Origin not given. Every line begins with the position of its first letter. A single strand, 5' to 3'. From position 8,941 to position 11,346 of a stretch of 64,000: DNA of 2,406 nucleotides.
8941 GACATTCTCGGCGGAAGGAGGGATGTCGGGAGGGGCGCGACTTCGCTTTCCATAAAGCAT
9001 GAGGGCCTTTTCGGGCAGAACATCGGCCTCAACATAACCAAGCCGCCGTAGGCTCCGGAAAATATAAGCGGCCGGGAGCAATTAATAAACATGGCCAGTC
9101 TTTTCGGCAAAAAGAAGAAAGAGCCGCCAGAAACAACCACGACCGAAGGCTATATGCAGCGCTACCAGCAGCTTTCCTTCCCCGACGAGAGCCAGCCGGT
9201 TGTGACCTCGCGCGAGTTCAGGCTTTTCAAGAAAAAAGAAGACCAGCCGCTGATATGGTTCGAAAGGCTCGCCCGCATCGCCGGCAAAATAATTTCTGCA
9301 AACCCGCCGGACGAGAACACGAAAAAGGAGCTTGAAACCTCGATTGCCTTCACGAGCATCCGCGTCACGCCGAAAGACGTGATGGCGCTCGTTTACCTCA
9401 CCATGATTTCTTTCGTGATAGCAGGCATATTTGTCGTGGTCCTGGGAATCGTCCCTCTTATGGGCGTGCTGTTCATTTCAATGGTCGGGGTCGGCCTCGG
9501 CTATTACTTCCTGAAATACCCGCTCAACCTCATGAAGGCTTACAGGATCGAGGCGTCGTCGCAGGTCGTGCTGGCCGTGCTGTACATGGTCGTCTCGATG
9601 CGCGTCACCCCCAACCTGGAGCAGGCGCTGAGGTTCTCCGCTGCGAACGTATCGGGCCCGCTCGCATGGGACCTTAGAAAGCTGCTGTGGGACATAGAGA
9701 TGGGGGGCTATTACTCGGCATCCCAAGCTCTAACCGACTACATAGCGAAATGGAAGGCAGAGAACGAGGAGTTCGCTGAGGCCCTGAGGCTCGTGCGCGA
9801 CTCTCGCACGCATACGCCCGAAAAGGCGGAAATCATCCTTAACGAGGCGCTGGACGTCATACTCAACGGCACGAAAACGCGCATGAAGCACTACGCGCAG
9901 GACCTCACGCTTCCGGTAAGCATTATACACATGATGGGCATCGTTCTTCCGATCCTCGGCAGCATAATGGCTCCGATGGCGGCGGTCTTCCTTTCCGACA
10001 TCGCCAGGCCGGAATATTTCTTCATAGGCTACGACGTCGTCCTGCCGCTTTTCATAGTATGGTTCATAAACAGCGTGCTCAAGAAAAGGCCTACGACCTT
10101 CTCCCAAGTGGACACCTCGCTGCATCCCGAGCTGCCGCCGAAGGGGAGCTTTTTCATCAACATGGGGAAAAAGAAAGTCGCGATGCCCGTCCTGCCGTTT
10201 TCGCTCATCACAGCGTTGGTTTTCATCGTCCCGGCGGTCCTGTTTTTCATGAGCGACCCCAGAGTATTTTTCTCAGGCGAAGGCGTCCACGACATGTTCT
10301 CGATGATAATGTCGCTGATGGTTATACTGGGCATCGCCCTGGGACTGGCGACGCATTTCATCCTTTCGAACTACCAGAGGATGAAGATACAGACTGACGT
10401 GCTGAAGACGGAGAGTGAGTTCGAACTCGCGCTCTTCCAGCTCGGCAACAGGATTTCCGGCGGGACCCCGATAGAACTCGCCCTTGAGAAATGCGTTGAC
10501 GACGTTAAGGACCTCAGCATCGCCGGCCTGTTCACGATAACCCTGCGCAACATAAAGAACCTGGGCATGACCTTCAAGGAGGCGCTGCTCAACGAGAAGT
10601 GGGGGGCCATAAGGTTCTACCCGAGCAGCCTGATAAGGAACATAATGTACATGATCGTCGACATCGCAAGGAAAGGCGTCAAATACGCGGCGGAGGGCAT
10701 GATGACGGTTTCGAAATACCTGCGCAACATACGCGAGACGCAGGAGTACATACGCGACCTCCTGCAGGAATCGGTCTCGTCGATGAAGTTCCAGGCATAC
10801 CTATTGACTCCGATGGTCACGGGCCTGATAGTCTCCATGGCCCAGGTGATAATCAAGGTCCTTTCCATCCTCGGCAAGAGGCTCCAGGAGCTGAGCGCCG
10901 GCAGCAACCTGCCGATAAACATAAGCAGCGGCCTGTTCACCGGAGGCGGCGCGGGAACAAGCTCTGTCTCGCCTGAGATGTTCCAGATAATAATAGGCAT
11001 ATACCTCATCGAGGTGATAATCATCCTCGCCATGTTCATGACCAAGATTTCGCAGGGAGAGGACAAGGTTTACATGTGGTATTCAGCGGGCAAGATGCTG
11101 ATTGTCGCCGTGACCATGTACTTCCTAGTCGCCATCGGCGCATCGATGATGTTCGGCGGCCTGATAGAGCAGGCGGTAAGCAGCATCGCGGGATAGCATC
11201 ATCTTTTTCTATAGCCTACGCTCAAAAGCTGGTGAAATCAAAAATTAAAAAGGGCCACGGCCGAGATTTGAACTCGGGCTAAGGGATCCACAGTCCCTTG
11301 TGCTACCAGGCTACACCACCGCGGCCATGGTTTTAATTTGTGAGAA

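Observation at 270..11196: Type IV-filament ATPase and platform protein bracket a 2,090-aa hyper-cysteine-rich secreted protein instead of pilins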

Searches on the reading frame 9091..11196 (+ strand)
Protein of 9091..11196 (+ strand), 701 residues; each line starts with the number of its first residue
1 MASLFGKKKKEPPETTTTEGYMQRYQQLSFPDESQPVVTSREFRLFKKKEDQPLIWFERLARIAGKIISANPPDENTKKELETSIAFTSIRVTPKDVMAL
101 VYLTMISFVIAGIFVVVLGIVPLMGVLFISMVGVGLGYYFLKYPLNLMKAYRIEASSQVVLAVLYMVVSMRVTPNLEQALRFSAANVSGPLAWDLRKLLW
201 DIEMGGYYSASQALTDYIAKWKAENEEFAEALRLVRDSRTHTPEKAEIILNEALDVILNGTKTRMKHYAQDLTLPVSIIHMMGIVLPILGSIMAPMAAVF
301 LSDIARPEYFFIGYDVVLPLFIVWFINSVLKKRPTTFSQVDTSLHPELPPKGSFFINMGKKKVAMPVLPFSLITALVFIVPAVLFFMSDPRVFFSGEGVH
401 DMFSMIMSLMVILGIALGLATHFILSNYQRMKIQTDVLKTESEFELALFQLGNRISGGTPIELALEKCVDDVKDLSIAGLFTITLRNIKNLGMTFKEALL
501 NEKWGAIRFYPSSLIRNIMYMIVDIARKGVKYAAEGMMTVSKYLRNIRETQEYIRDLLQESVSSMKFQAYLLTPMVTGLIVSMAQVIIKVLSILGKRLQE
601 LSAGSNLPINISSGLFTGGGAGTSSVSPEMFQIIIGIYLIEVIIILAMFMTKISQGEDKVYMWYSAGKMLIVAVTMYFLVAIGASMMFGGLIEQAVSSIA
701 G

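Call 7: search_protein_families(library=pfam, proteins=[window:9091-11196:+], max_evalue=0.01)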
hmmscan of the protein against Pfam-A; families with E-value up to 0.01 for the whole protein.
window:9091-11196:+ (701 aa): 0 families

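Call 9: search_protein_families(library=ncbifam, proteins=[window:9091-11196:+], max_evalue=1)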
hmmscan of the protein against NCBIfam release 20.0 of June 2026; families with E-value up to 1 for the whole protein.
window:9091-11196:+ (701 aa): 0 families

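Call 10: search_protein_families(library=pfam, proteins=[window:9091-11196:+], max_evalue=10)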
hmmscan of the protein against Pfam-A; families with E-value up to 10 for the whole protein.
window:9091-11196:+ (701 aa): 1 family
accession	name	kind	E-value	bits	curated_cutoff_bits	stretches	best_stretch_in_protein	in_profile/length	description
PF12725.13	DUF3810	-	0.039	13.8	28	1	367-443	19-99/311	Protein of unknown function (DUF3810)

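Call 11: find_homologous_proteins(query=window:9091-11196:+, max_evalue=0.001)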
Query window:9091-11196:+ (701 aa): 359 proteins with E <= 0.001 among 8000 candidates; the best 120 are listed.
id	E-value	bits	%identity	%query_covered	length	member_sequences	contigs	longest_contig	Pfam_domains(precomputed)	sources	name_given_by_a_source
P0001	0.0e+0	1524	100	100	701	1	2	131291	-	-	-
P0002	0.0e+0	1472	95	100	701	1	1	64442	-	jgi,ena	-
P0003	0.0e+0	1274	80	100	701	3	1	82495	-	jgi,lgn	jgi:hypothetical protein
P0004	0.0e+0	1226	79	97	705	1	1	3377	-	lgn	-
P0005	0.0e+0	1219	77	100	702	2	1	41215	-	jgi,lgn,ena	-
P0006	0.0e+0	1217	78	97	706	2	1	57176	-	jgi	jgi:hypothetical protein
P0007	0.0e+0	1216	78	100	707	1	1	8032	-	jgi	jgi:hypothetical protein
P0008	0.0e+0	1211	75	100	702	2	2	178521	-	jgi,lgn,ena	-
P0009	0.0e+0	1209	77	100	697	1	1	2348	-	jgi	jgi:hypothetical protein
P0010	0.0e+0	1207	77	100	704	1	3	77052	-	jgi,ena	jgi:hypothetical protein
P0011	0.0e+0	1203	77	99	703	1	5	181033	-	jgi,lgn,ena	jgi:hypothetical protein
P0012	0.0e+0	1191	77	100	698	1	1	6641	-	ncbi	-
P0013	0.0e+0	1172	74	100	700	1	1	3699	-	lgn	-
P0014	0.0e+0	1170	75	100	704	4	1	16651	-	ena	-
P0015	0.0e+0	1168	74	100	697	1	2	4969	-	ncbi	ncbi:MAG: hypothetical protein V3U72_02685 [Candidatus Aenigmarchaeota archaeon]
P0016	0.0e+0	1166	75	100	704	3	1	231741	-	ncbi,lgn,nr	ncbi:MAG: hypothetical protein NTU57_00130 [Candidatus Aenigmarchaeota archaeon]|nr:hypothetical pro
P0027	0.0e+0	1063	70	95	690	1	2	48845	PF00482.29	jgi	jgi:Flp pilus assembly protein TadB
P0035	0.0e+0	1019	67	96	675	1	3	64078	PF00482.29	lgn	-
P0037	0.0e+0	1016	66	99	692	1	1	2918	PF00482.29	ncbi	-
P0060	3.1e-254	864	58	96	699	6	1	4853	PF00482.29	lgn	-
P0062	9.2e-254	862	58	99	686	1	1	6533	PF00482.29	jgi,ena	-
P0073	2.7e-248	844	55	99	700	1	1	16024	PF00482.29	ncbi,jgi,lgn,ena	-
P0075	6.7e-248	843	56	96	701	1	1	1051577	-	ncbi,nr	ncbi:MAG: hypothetical protein JSW41_01430 [Candidatus Aenigmatarchaeota archaeon]|nr:MAG: hypotheti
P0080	2.3e-246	838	56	96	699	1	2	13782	PF00482.29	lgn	-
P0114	7.9e-240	816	54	99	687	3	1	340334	PF00482.29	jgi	jgi:MFS family permease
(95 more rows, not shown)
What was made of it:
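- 9091..11196 (+): Polytopic platform protein of the TadC/FlaJ/PilC (T2SSF) class, 701 aa, about 9 TM segments. 359 homologues, essentially all from Aenigmatarchaeota (call 11).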

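Call 13: find_encoding_contigs(protein=P0075, flank=10000, max_places=2)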
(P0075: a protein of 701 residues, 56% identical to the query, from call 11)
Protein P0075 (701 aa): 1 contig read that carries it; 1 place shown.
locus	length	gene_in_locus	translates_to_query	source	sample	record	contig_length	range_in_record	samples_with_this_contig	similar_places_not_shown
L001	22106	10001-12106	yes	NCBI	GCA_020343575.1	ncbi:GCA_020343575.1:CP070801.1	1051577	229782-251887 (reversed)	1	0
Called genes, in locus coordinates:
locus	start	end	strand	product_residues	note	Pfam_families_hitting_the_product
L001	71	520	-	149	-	-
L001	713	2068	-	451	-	-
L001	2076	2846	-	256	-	-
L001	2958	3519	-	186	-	-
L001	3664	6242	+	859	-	PF00801:PKD (weak), PF18911:PKD_4 (weak), PF00801:PKD (weak), PF18911:PKD_4, PF01079:Hint (faint), PF05203:Hom_end_hint (weak), PF07591:PT-HINT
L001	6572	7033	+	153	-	-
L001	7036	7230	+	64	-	-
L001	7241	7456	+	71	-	-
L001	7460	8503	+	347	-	-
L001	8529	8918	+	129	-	-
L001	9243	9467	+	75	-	-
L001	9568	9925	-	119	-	PF01478:Peptidase_A24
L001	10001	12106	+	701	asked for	-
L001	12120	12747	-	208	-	PF00749:tRNA-synt_1c (faint), PF03950:tRNA-synt_1c_C, PF20974:tRNA-synt_1c_C2 (weak)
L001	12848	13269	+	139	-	PF00413:Peptidase_M10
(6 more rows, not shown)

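Call 14: find_encoding_contigs(protein=P0016, flank=10000, max_places=2)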
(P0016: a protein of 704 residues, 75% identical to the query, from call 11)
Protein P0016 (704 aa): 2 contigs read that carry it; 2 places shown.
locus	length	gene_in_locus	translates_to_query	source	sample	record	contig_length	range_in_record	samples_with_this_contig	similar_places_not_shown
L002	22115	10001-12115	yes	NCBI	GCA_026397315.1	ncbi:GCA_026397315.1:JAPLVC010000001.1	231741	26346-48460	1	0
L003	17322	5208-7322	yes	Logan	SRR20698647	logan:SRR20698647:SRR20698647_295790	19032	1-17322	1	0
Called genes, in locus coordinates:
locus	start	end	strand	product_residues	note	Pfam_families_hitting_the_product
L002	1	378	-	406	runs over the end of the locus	PF02163:Peptidase_M50 (faint)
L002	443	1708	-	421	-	PF01011:PQQ (weak), PF13570:Beta-prop_ACSF4, PF23414:Beta-prop_EML_2 (weak), PF25292:Beta-prop_CGLA (faint), PF13360:PQQ_2, PF13360:PQQ_2, PF13570:Beta-prop_ACSF4, PF13360:PQQ_2, +1 more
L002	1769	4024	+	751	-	PF00437:T2SSE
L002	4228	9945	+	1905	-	-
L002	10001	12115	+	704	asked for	-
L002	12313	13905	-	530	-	PF01336:tRNA_anti-codon, PF00152:tRNA-synt_2, PF01409:tRNA-synt_2d (faint)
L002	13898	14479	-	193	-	PF13091:PLDc_2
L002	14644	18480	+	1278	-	-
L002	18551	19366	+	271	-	PF05569:Peptidase_M56 (weak), PF01435:Peptidase_M48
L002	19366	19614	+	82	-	-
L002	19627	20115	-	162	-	-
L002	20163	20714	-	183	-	PF28474:DUF8412, PF13376:OmdA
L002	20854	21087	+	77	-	-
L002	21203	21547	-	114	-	PF11950:DUF3467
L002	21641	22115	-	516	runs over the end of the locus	PF02163:Peptidase_M50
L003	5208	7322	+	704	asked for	-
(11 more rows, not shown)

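Call 16: find_related_loci(query=A1, collection=genome_contigs, flank=10000)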
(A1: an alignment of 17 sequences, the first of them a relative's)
Query A1 (701 aa) in genome_contigs; peptide patterns used: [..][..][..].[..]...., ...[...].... (x = any residue, [..] = any of these).
175 stretches matched a pattern; 96 encode a relative of the query (tblastn E <= 1e-3); the best 80 are kept; 80 distinct loci.
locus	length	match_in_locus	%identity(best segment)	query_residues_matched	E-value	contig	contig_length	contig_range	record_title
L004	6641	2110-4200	77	1-701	0e+0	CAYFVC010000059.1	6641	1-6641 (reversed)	MAG TPA_asm: uncultured archaeon isolate ERP108616_co1_107 genome assembly, contig: k119_359393, whole genome shotgun se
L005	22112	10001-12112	75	1-701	0e+0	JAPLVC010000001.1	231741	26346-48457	MAG: Candidatus Aenigmatarchaeota archaeon isolate LacPavin_0920_SED3_MAG_50_31 LacPavin_0920_SED3_scaffold_3163924, who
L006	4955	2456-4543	74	1-699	0e+0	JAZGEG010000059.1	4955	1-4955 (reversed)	MAG: Candidatus Aenigmatarchaeota archaeon isolate SCS4bin.16 SCS4bin.16_59, whole genome shotgun sequence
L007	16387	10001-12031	75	24-699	0e+0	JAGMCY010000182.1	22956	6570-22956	MAG: Candidatus Aenigmatarchaeota archaeon isolate RS_17_31 ZL495.bin.31.fa_182, whole genome shotgun sequence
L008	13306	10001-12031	75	24-699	0e+0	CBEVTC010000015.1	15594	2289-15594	MAG TPA_asm: uncultured archaeon isolate SRR19160657_binner13_Refined_28 genome assembly, contig: ERZ26800074.442, whole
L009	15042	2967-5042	68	1-700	0e+0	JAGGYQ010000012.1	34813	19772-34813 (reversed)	MAG: Candidatus Aenigmatarchaeota archaeon isolate AUK182 PB_MBMC_136_c_000000000052, whole genome shotgun sequence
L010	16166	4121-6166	67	19-700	0e+0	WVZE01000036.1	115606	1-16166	MAG: Candidatus Aenigmatarchaeota archaeon isolate CS3-C152 C_merged_R1_(paired)_contig_750, whole genome shotgun sequen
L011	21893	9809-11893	65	1-700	0e+0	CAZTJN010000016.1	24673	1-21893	MAG TPA_asm: uncultured archaeon isolate binchicken_co184_466 genome assembly, contig: NODE_3174_length_24673_cov_24.874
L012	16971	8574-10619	67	21-700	0e+0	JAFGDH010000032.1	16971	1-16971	MAG: Candidatus Aenigmatarchaeota archaeon isolate Zod_Metabat.1163 k87_10022687, whole genome shotgun sequence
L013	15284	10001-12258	84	1-701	0e+0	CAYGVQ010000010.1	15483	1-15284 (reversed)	MAG TPA_asm: uncultured archaeon isolate ERP119294_co3_274 genome assembly, contig: NODE_2509_length_15483_cov_9.024631,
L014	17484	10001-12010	67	35-699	0e+0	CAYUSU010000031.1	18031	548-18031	MAG TPA_asm: uncultured archaeon isolate binchicken_co81_500 genome assembly, contig: NODE_4427_length_18031_cov_6.94503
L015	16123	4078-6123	65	17-700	0e+0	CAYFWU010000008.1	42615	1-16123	MAG TPA_asm: uncultured archaeon isolate ERP108616_co2_128 genome assembly, contig: NODE_1004_length_42615_cov_7.688886,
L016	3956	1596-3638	65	23-699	0e+0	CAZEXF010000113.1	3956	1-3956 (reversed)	MAG TPA_asm: uncultured archaeon isolate SRP214966_co4_448 genome assembly, contig: NODE_38632_length_3956_cov_4.729300,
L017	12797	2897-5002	70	1-700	0e+0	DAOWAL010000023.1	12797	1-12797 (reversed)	MAG TPA_asm: Candidatus Aenigmatarchaeota archaeon isolate CSMAG_1834 CSMAG_1834_k141_6303133_length_12797_cov_7.0000, w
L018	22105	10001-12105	75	1-701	0e+0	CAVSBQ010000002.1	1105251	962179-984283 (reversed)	MAG: Candidatus Aenigmarchaeota archaeon isolate MFD04408.bin.2.45 genome assembly, contig: contig_22876, whole genome s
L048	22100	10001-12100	53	3-699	0e+0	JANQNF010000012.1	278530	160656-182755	MAG: archaeon isolate PL23a_bin.95 k99_1298404, whole genome shotgun sequence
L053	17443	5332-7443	51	4-701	0e+0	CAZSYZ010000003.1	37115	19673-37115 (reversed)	MAG TPA_asm: uncultured archaeon isolate binchicken_co89_221 genome assembly, contig: NODE_1527_length_37115_cov_5.51902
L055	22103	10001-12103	51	3-701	0e+0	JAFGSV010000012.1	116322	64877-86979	MAG: Candidatus Aenigmatarchaeota archaeon isolate Zod_Metabat.932 k87_6994375, whole genome shotgun sequence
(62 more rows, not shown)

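Call 17: search_solved_structures(query=A1, max_evalue=10, show_alignments=2)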
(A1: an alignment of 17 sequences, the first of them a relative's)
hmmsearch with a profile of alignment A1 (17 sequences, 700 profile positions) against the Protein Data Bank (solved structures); distinct sequences matched with E-value up to 10: 0.
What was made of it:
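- On T2SSF / PilC / TadC / FlaJ platform proteins (Pfam PF00482): A profile of 17 family members finds no PDB sequence match (call 17).
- Tried and rejected: Platform profile against PDB sequences: no hit (call 17).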

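Call 25: search_protein_families(library=pfam, alignment_id=A1, max_evalue=0.1)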
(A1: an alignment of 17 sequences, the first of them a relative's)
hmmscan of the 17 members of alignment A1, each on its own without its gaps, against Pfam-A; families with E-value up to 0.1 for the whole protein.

A. member 1, P0001 (701 aa): 1 family
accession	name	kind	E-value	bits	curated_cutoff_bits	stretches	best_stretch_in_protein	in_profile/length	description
PF12725.13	DUF3810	-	0.039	13.8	28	1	367-443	19-99/311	Protein of unknown function (DUF3810)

B. families by the number of members that match (of 17 scanned): 6 families
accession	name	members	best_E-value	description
PF00482.28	T2SSF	6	2.2e-06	Type II secretion system (T2SS), protein F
PF04145.20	Ctr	1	0.0073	Ctr copper transporter family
PF12725.13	DUF3810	1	0.039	Protein of unknown function (DUF3810)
PF12755.13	Vac14_Fab1_bd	1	0.048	Vacuolar 14 Fab1-binding region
PF11712.13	Vma12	1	0.067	Endoplasmic reticulum-based factor for assembly of V-ATPase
PF06013.18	WXG100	1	0.082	Proteins of 100 residues with WXG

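Call 45: predict_structure(alignment_id=A1)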
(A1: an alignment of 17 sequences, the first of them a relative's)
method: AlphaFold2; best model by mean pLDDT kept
length: 701 residues; sequences in the alignment: 17
mean_pLDDT: 71.9   pTM: 0.63
mean pLDDT of the five models: 71.9, 69.9, 67.0, 62.5, 62.4
residues with pLDDT >= 90: 11; 70-90: 421; 50-70: 204; < 50: 65
segments of 3 or more residues with pLDDT < 50: 1-38, 604-624
pLDDT, mean of each block of 10 residues (from residue 1): 35 44 40 45 65 76 80 78 76 83 87 82 78 84 78 70 79 78 73 80 78 86 83 88 82 81 68 65 63 62 63 72 71 54 71 77 83 89 82 62 80 90 86 79 74 72 82 79 85 82 79 71 65 64 68 65 64 69 66 61 43 32 58 78 78 72 86 84 73 61 44
secondary structure, 60 per line:
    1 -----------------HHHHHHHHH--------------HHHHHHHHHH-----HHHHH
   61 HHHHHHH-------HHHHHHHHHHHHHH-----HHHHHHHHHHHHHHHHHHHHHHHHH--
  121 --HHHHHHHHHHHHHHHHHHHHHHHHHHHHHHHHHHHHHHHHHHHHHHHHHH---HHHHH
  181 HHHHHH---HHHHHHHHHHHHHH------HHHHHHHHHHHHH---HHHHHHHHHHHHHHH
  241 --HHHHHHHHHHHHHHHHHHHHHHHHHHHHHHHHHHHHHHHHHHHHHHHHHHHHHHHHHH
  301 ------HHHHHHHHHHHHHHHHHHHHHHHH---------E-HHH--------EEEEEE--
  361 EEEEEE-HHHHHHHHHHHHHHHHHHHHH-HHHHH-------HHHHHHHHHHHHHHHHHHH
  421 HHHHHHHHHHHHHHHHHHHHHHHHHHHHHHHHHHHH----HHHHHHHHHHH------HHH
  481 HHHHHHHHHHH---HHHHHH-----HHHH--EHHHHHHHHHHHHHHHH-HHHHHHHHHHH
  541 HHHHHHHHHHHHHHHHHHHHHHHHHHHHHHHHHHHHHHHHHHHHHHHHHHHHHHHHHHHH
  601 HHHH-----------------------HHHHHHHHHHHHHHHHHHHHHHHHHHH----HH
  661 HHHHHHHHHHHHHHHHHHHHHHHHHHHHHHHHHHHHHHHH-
elements in order (helices of 4 or more, strands of 3 or more residues): H18-26 H41-50 H56-67 H75-88 H94-118 H123-172 H176-186 H190-203 H210-222 H226-240 H243-300 H307-330 E353-358 E361-366 H368-388 H390-394 H402-456 H461-471 H478-491 H495-500 H506-509 H513-528 H530-604 H628-654 H659-700
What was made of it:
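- On T2SSF / PilC / TadC / FlaJ platform proteins (Pfam PF00482): AF2 model pLDDT 72 (call 45).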

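Call 51: fold_search(model_id=the predicted structure, library=pdb)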
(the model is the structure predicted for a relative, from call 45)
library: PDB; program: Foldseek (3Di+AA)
matches with E <= 10: 148; with E <= 0.001: 0
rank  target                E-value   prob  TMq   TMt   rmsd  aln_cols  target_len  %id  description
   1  8b21_A                2.2e-01  0.11  0.11  0.10  31.9       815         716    9  Time-resolved structure of K+-dependent Na+-PPase from Thermotoga maritima 0-60-seconds post reaction initiation with  (released 2024-01-17)
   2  3p03_C                2.3e-01  0.12  0.10  0.12  31.3       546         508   11  Crystal structure of BetP-G153D with choline bound (released 2011-03-30)
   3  3jc8_Ca               3.1e-01  0.57  0.14  0.27  24.9       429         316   12  Architectural model of the type IVa pilus machine in a piliated state (released 2016-03-16)
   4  3p03_A                3.8e-01  0.06  0.08  0.09  31.4       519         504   12  Crystal structure of BetP-G153D with choline bound (released 2011-03-30)
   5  8b21_B                4.1e-01  0.08  0.09  0.09  31.9       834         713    9  Time-resolved structure of K+-dependent Na+-PPase from Thermotoga maritima 0-60-seconds post reaction initiation with  (released 2024-01-17)
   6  7a0y_B                5.9e-01  0.11  0.09  0.14  28.2       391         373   13  Structure of dimeric sodium proton antiporter NhaA K300R variant, at pH 8.2, crystallized with chimeric Fab antibodies (released 2022-02-23)
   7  4c7r_B                6.1e-01  0.07  0.09  0.11  31.7       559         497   11  Inward facing conformation of the trimeric betaine transporter BetP in complex with lipids (released 2013-10-30)
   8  9b46                  8.1e-01  0.04  0.09  0.09  31.4       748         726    8  Mycolicibacterium smegmatis MmpL5 structure (released 2024-10-02)
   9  4u0s_B                9.5e-01  0.10  0.10  0.17  22.6       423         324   12  Structure of Eukaryotic fic domain containing protein with ADP (released 2014-12-10)
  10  6o3e_B                1.2e+00  0.08  0.13  0.15  25.8       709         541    7  mouse aE-catenin 82-883 (released 2019-11-13)
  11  4ain_C                1.2e+00  0.05  0.10  0.12  30.6       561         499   11  Crystal structure of BetP with asymmetric protomers. (released 2012-06-06)
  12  4c7r_C                1.3e+00  0.05  0.10  0.12  31.4       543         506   13  Inward facing conformation of the trimeric betaine transporter BetP in complex with lipids (released 2013-10-30)
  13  2vmb_A                1.5e+00  0.99  0.14  0.70   3.0       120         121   13  The three-dimensional structure of the cytoplasmic domains of EpsF from the Type 2 Secretion System of Vibrio cholerae (released 2009-02-10)
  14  4u0s_A                1.5e+00  0.08  0.10  0.16  22.8       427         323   11  Structure of Eukaryotic fic domain containing protein with ADP (released 2014-12-10)
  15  9i5z_B                1.6e+00  0.05  0.10  0.12  33.0       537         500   13  Upregulated state of BetP in potassium (released 2026-02-18)
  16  2vmb_B                1.7e+00  0.99  0.14  0.72   3.1       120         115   13  The three-dimensional structure of the cytoplasmic domains of EpsF from the Type 2 Secretion System of Vibrio cholerae (released 2009-02-10)
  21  3c1q_A                2.0e+00  0.85  0.13  0.61   4.0       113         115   20  The three-dimensional structure of the cytoplasmic domains of EpsF from the Type 2 Secretion System of Vibrio cholerae (released 2009-02-03)
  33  5nbg_A                2.7e+00  0.97  0.14  0.75   2.9       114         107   18  Structure of the cytoplasmic domain I of OutF in the D. dadantii type II secretion system (released 2018-03-21)
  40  5nbg_B                3.1e+00  0.96  0.14  0.76   2.9       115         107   17  Structure of the cytoplasmic domain I of OutF in the D. dadantii type II secretion system (released 2018-03-21)
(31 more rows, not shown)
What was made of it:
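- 9091..11196 (+): AF2 plus Foldseek gives local matches to EpsF/OutF (calls 45, 51).
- Checked: The AF2 model matches the EpsF/OutF cytoplasmic domains locally (probability 0.97-0.99, TM 0.7; call 51).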
